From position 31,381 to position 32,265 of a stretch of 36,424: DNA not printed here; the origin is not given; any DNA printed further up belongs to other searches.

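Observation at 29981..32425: HTH - metallopeptidase - integrase module built like ImmR/ImmA/Int, but with an FtsH-type (M41-like) peptidase and a serine integrase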

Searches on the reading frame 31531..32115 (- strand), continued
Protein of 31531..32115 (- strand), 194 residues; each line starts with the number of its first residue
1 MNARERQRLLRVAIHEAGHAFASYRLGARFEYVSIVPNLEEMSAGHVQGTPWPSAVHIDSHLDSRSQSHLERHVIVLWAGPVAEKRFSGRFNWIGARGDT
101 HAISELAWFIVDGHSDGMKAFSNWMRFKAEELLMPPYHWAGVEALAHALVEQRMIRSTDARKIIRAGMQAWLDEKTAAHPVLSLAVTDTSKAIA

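Call 59: search_protein_families(library=pfam, alignment_id=A4, max_evalue=0.001)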
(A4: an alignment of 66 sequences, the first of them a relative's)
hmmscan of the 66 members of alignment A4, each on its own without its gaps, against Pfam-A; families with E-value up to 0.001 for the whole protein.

A. member 1, L050:8517-9482:+ (321 aa): 1 family
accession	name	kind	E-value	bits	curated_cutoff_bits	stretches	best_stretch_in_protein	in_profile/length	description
PF00589.27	Phage_integrase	-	5.5e-21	75.5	27.1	1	128-308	4-169/172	Phage integrase family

B. families by the number of members that match (of 66 scanned): 43 families (the first 25 are shown)
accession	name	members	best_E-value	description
PF00239.26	Resolvase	2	6.6e-22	Resolvase, N terminal domain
PF13408.12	Zn_ribbon_recom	2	4.3e-11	Recombinase zinc beta ribbon domain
PF07733.18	DNA_pol3_alpha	1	8.9e-66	Bacterial DNA polymerase III alpha NTPase domain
PF13793.12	Pribosyltran_N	1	1e-40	N-terminal domain of ribose phosphate pyrophosphokinase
PF02811.25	PHP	1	1.4e-38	PHP domain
PF12705.13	PDDEXK_1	1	7e-34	PD-(D/E)XK nuclease superfamily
PF22751.1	DUF488-N3a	1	4.5e-32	Active DUF488-N3 subclade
PF17657.6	DNA_pol3_finger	1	8e-29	Bacterial DNA polymerase III alpha subunit finger domain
PF09371.15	Tex_N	1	9.7e-27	Tex-like protein N-terminal domain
PF17989.7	ALP_N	1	7.7e-25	Actin like proteins N terminal domain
PF00198.28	2-oxoacid_dh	1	1e-24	2-oxoacid dehydrogenases acyltransferase (catalytic domain)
PF13175.12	AAA_15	1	1.4e-22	AAA ATPase domain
PF14579.12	HHH_6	1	1.8e-21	Helix-hairpin-helix motif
PF00589.27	Phage_integrase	1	5.5e-21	Phage integrase family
PF14622.11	Ribonucleas_3_3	1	3e-20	Ribonuclease-III-like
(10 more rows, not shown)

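Call 60: predict_structure(alignment_id=A2)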
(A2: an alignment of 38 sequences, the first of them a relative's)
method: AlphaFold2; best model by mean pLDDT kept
length: 194 residues; sequences in the alignment: 38
mean_pLDDT: 92.2   pTM: 0.87
mean pLDDT of the five models: 92.2, 91.8, 91.0, 90.5, 89.7
residues with pLDDT >= 90: 155; 70-90: 24; 50-70: 15; < 50: 0
segments of 3 or more residues with pLDDT < 50: none
pLDDT, mean of each block of 10 residues (from residue 1): 96 98 97 95 85 69 89 97 98 95 94 95 98 98 98 98 98 94 70 70
secondary structure, 60 per line:
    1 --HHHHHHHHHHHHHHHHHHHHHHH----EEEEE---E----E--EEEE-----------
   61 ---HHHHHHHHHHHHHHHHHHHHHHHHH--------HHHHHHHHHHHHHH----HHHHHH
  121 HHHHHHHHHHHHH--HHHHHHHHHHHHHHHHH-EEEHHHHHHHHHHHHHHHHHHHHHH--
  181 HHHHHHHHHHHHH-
elements in order: H3-25 E30-34 E46-49 H64-88 H97-110 H115-133 H136-152 E154-156 H157-178 H181-193

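Call 63: fold_search(model_id=the predicted structure, library=pdb)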
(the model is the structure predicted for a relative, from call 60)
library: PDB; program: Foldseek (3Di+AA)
matches with E <= 10: 202; with E <= 0.001: 40
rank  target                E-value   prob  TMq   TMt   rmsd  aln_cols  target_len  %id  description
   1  8xks_B                4.5e-07  1.00  0.69  0.24   3.5       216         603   18  The cryo-EM structure of Orf2971-FtsHi motor complex (released 2024-12-04)
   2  3kds_F                6.7e-07  1.00  0.66  0.31   3.5       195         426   20  apo-FtsH crystal structure (released 2009-12-01)
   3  8xqw_F                7.4e-07  1.00  0.68  0.20   3.2       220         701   18  Cryo-EM structure of the Ycf2-FtsHi motor complex from Chlamydomonas reinhardtii in AMPPNP bound state (released 2024-09-11)
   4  6nyy_C                1.0e-06  1.00  0.66  0.27   4.0       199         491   20  human m-AAA protease AFG3L2, substrate-bound (released 2019-05-22)
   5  3kds_E                1.2e-06  1.00  0.66  0.31   3.3       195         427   20  apo-FtsH crystal structure (released 2009-12-01)
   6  8xks_G                1.4e-06  1.00  0.65  0.20   4.7       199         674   18  The cryo-EM structure of Orf2971-FtsHi motor complex (released 2024-12-04)
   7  8xqw_B                1.9e-06  1.00  0.64  0.18   4.6       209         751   17  Cryo-EM structure of the Ycf2-FtsHi motor complex from Chlamydomonas reinhardtii in AMPPNP bound state (released 2024-09-11)
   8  6nyy_B                2.4e-06  1.00  0.67  0.28   2.8       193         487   20  human m-AAA protease AFG3L2, substrate-bound (released 2019-05-22)
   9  6az0_MODEL_1_A        2.9e-06  1.00  0.66  0.31   4.1       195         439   17  Mitochondrial ATPase Protease YME1 (released 2017-11-15)
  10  7tdo_A                3.1e-06  1.00  0.63  0.31   4.7       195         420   19  Cryo-EM structure of transmembrane AAA+ protease FtsH in the ADP state (released 2022-04-06)
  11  8xku_F                4.6e-06  1.00  0.66  0.29  12.8       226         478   16  Cryo-EM structure of the Ycf2-FtsHi motor complex from Arabidopsis in ATP-bound state (released 2024-09-11)
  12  6nyy_F                6.3e-06  1.00  0.67  0.29   3.9       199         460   20  human m-AAA protease AFG3L2, substrate-bound (released 2019-05-22)
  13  4ww0_B                7.5e-06  1.00  0.61  0.29   4.4       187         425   18  Truncated FtsH from A. aeolicus (released 2015-05-06)
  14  6nyy_A                7.9e-06  1.00  0.63  0.28   4.1       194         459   22  human m-AAA protease AFG3L2, substrate-bound (released 2019-05-22)
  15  6gcn_C                8.8e-06  1.00  0.58  0.28   4.7       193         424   19  Truncated FtsH from A. aeolicus in R32 (released 2018-08-22)
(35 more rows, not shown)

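Call 66: fold_search(model_id=the predicted structure, library=viral)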
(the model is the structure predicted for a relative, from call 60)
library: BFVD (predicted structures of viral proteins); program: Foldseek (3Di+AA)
matches with E <= 10: 224; with E <= 0.001: 9
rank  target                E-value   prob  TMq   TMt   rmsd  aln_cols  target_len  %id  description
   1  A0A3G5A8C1            4.2e-07  1.00  0.65  0.30   4.8       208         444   22  Cell division protein FtsH (Fragment) [Homavirus sp.]
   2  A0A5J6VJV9            1.7e-06  1.00  0.67  0.23   3.5       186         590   22  Peptidase family M41 [Megaviridae environmental sample]
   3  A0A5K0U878            2.0e-06  1.00  0.68  0.23   4.2       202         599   19  CYFA0S28e00188g1_1 [Yasminevirus sp. GU-2018]
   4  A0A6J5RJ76            2.2e-06  1.00  0.58  0.53   4.4       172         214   17  Peptidase M41 domain-containing protein [uncultured Caudovirales phage]
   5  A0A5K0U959            2.4e-06  1.00  0.62  0.25  15.0       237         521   16  ATP-dependent metallopeptidase FtsH/Yme1/Tma family protein [Yasminevirus sp. GU-2018]
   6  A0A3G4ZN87            2.7e-06  1.00  0.61  0.15   4.7       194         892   23  ATP-dependent metallopeptidase FtsH/Yme1/Tma family protein [Terrestrivirus sp.]
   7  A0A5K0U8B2            2.3e-05  1.00  0.67  0.20   3.2       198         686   15  ATP-dependent metallopeptidase FtsH/Yme1/Tma family protein [Yasminevirus sp. GU-2018]
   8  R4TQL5                8.2e-05  1.00  0.61  0.21   5.2       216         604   17  (no name in the UniProt tables at hand)
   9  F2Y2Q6                7.3e-04  1.00  0.55  0.33   3.6       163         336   16  (no name in the UniProt tables at hand)
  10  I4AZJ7                4.0e-03  1.00  0.48  0.41   8.8       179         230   17  (no name in the UniProt tables at hand)
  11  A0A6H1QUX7            1.7e-02  1.00  0.38  0.19   4.1       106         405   25  ATPase family protein [Ostreococcus mediterraneus virus 2]
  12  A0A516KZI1            5.3e-01  0.05  0.13  0.15  24.9       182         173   13  (no name in the UniProt tables at hand)
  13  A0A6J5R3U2            7.0e-01  0.28  0.22  0.38  11.0        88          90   12  Uncharacterized protein [uncultured Caudovirales phage]
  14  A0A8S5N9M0            7.4e-01  0.05  0.16  0.12  28.5       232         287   14  Antitermination protein Q [Siphoviridae sp. ctpLW14]
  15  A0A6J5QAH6            8.8e-01  0.08  0.17  0.07  20.8       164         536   11  Uncharacterized protein [uncultured Caudovirales phage]
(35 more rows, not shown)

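Call 68: search_protein_families(library=pfam, proteins=[L016:5627-5953:+, L061:4485-4934:+, L018:4165-4965:-, L067:6734-6904:+, L067:2179-2358:+, L064:2538-3215:+, L020:4665-5375:+, L062:1334-2557:+, L016:7586-8779:-, L061:3799-4773:+], max_evalue=0.001)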
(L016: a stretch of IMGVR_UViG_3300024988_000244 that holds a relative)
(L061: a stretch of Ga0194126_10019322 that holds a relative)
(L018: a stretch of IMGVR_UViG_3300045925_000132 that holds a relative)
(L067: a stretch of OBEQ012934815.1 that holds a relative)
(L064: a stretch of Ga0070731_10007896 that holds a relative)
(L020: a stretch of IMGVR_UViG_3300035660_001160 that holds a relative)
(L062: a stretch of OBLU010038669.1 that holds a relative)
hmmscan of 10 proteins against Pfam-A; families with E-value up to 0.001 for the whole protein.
L016:5627-5953:+ (108 aa): 2 families
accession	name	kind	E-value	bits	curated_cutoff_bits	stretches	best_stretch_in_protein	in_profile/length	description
PF13551.12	HTH_29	-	0.0006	20.3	28.1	1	14-35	16-37/64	Winged helix-turn helix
PF12728.13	HTH_17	-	0.00096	19.8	27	0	14-60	5-49/51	Helix-turn-helix domain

L061:4485-4934:+ (149 aa): 2 families
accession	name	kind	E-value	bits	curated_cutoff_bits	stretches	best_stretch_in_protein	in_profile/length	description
PF12728.13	HTH_17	-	6.5e-11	42.8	27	1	102-147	1-46/51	Helix-turn-helix domain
PF20038.5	HTH_59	-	0.00051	20.4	27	0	96-143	1-56/66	Helix-turn-helix domain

L018:4165-4965:- (266 aa): 2 families
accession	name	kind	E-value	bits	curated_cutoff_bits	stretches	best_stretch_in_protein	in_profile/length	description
PF12728.13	HTH_17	-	3.1e-13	50.2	27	1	126-180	2-50/51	Helix-turn-helix domain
PF13404.12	HTH_AsnC-type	-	0.00045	20.4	27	0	92-118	16-42/42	AsnC-type helix-turn-helix domain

L067:6734-6904:+ (56 aa): 1 family
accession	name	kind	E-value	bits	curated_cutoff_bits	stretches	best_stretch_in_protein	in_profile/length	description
PF12728.13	HTH_17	-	5.1e-12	46.3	27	1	5-48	1-44/51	Helix-turn-helix domain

L067:2179-2358:+ (59 aa): 1 family
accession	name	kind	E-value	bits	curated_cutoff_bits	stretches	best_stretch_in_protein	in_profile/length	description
PF12728.13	HTH_17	-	0.00014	22.5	27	1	8-54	1-46/51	Helix-turn-helix domain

L064:2538-3215:+ (225 aa): 2 families
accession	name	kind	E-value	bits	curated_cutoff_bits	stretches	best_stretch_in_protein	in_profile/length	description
PF00239.26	Resolvase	-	1.7e-30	106.4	23.3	1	12-159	1-142/145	Resolvase, N terminal domain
PF07508.19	Recombinase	-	5.5e-08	33.4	21.1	1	175-224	3-52/102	Recombinase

L020:4665-5375:+ (236 aa): 1 family
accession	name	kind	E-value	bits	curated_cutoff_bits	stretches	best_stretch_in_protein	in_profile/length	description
PF00589.27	Phage_integrase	-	2.6e-33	115.6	27.1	1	8-189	2-169/172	Phage integrase family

L062:1334-2557:+ (407 aa): 1 family
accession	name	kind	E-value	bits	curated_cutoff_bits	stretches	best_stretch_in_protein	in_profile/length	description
PF00589.27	Phage_integrase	-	5.5e-21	75.5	27.1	1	215-369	23-170/172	Phage integrase family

L016:7586-8779:- (397 aa): 1 family
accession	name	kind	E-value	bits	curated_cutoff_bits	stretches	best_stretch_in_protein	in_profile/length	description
PF00589.27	Phage_integrase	-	1.2e-17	64.6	27.1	1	195-385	23-169/172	Phage integrase family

L061:3799-4773:+ (324 aa): 3 families
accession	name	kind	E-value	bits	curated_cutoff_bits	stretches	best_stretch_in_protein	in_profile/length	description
PF00589.27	Phage_integrase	-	9.3e-28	97.6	27.1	1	143-300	5-169/172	Phage integrase family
PF02899.23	Phage_int_SAM_1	-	7.7e-09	36.2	22.3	1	48-117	14-82/83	Phage integrase, N-terminal SAM-like domain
PF13495.12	Phage_int_SAM_4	-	1.8e-07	31.9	27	1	36-119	2-83/85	Phage integrase, N-terminal SAM-like domain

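Call 70: search_protein_families(library=pfam, proteins=[P0144, P0211, P0197, P0065, P0075, P0041, L018:2150-3451:+, L020:5884-6744:+, L060:6650-7597:+, L061:4892-5617:+], max_evalue=0.01)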
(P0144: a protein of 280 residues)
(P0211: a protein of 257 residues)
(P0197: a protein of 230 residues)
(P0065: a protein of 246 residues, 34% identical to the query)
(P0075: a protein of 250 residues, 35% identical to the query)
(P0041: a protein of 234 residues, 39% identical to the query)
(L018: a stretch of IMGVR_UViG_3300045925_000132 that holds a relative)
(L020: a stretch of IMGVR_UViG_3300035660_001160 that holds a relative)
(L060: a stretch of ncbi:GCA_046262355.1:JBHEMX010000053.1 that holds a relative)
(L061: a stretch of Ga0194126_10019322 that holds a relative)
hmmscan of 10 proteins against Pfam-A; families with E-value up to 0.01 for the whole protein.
P0144 (280 aa): 1 family
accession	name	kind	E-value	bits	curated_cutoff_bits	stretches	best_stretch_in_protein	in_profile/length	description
PF01434.24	Peptidase_M41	-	3.5e-13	50.3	29.9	1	97-198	5-100/191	Peptidase family M41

P0211 (257 aa): 1 family
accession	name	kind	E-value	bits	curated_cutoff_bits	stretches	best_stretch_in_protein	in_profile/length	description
PF01434.24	Peptidase_M41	-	2.5e-09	37.7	29.9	1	74-175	5-100/191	Peptidase family M41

P0197 (230 aa): 1 family
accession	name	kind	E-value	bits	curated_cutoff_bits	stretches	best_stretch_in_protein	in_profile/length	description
PF01434.24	Peptidase_M41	-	8.6e-06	26.2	29.9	1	57-156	9-99/191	Peptidase family M41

P0065 (246 aa): 2 families
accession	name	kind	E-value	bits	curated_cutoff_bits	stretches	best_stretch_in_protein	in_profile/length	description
PF01434.24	Peptidase_M41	-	2.1e-07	31.4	29.9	1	9-84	10-81/191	Peptidase family M41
PF13398.12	Peptidase_M50B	-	3.6e-05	24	26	1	7-39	22-52/201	Peptidase M50B-like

P0075 (250 aa): 2 families
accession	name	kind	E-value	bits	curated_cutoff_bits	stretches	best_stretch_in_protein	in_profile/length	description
PF01434.24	Peptidase_M41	-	4.2e-14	53.3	29.9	1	19-114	9-99/191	Peptidase family M41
PF08274.17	Zn_Ribbon_YjdM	-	0.002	18.5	30.8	0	195-205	4-14/30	PhnA Zinc-Ribbon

P0041 (234 aa): 2 families
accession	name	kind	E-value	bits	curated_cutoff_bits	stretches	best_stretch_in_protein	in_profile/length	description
PF13398.12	Peptidase_M50B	-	3.7e-05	24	26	1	7-50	18-57/201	Peptidase M50B-like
PF01434.24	Peptidase_M41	-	0.00044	20.6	29.9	1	10-99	7-86/191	Peptidase family M41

L018:2150-3451:+ (433 aa): 1 family
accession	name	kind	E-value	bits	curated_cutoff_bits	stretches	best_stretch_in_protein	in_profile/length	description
PF01434.24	Peptidase_M41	-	1.5e-08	35.1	29.9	1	258-358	9-100/191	Peptidase family M41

L020:5884-6744:+ (286 aa): 1 family
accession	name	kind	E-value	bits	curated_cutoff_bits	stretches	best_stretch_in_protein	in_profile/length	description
PF01434.24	Peptidase_M41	-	8.3e-09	36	29.9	1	35-115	6-79/191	Peptidase family M41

L060:6650-7597:+ (315 aa): 2 families
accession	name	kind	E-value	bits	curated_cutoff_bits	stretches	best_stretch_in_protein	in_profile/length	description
PF01434.24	Peptidase_M41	-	1.2e-06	29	29.9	1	128-223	9-98/191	Peptidase family M41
PF13398.12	Peptidase_M50B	-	0.00022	21.5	26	1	126-158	21-53/201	Peptidase M50B-like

L061:4892-5617:+ (241 aa): 1 family
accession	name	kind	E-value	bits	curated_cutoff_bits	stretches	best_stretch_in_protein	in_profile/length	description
PF01434.24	Peptidase_M41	-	4.2e-06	27.2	29.9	1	41-82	9-53/191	Peptidase family M41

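Call 84: search_solved_structures(query=A2, max_evalue=10, show_alignments=1)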
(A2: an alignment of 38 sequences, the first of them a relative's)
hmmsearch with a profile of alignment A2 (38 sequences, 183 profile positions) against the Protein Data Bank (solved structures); distinct sequences matched with E-value up to 10: 18.
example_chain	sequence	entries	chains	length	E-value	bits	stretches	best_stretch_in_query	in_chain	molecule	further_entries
2dhr_A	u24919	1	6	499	6.8e-14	55.4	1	8-111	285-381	FtsH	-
4eiw_A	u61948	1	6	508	7.1e-14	55.3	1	8-111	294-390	ATP-dependent zinc metalloprotease FtsH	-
7vhp_A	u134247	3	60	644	2.7e-13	53.4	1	6-111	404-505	ATP-dependent zinc metalloprotease FtsH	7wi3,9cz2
2di4_A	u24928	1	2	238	3.7e-13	52.9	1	6-110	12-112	Cell division protein ftsH homolog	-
2ce7_A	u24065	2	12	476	4.7e-13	52.6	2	11-110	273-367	CELL DIVISION PROTEIN FTSH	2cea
3kds_E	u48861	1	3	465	1.9e-12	50.7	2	11-110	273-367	Cell division protein FtsH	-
4ww0_A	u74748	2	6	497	3.5e-12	49.8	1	7-110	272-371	ATP-dependent zinc metalloprotease FtsH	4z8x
6gcn_A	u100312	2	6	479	4.3e-12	49.5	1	7-110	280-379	ATP-dependent zinc metalloprotease FtsH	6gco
8vw9_A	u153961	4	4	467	4.3e-12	49.5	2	11-112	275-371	ATP-dependent zinc metalloprotease FtsH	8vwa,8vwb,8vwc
7wi4_A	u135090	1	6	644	6.9e-12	48.8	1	6-111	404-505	ATP-dependent zinc metalloprotease FtsH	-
7tdo_A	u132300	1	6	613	9.8e-11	45.1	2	8-110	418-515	ATP-dependent zinc metalloprotease FtsH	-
6az0_A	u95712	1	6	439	1.1e-10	44.9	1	9-111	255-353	Mitochondrial inner membrane i-AAA protease supercomplex subunit YME1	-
7zbh_A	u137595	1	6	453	2.2e-10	43.9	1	8-111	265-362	ATP-dependent zinc metalloprotease FtsH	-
6nyy_A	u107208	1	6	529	1e-08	38.5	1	8-106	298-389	AFG3-like protein 2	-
8xks_F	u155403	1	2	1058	2.3e-05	27.6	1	125-164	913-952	AAA+ ATPase domain-containing protein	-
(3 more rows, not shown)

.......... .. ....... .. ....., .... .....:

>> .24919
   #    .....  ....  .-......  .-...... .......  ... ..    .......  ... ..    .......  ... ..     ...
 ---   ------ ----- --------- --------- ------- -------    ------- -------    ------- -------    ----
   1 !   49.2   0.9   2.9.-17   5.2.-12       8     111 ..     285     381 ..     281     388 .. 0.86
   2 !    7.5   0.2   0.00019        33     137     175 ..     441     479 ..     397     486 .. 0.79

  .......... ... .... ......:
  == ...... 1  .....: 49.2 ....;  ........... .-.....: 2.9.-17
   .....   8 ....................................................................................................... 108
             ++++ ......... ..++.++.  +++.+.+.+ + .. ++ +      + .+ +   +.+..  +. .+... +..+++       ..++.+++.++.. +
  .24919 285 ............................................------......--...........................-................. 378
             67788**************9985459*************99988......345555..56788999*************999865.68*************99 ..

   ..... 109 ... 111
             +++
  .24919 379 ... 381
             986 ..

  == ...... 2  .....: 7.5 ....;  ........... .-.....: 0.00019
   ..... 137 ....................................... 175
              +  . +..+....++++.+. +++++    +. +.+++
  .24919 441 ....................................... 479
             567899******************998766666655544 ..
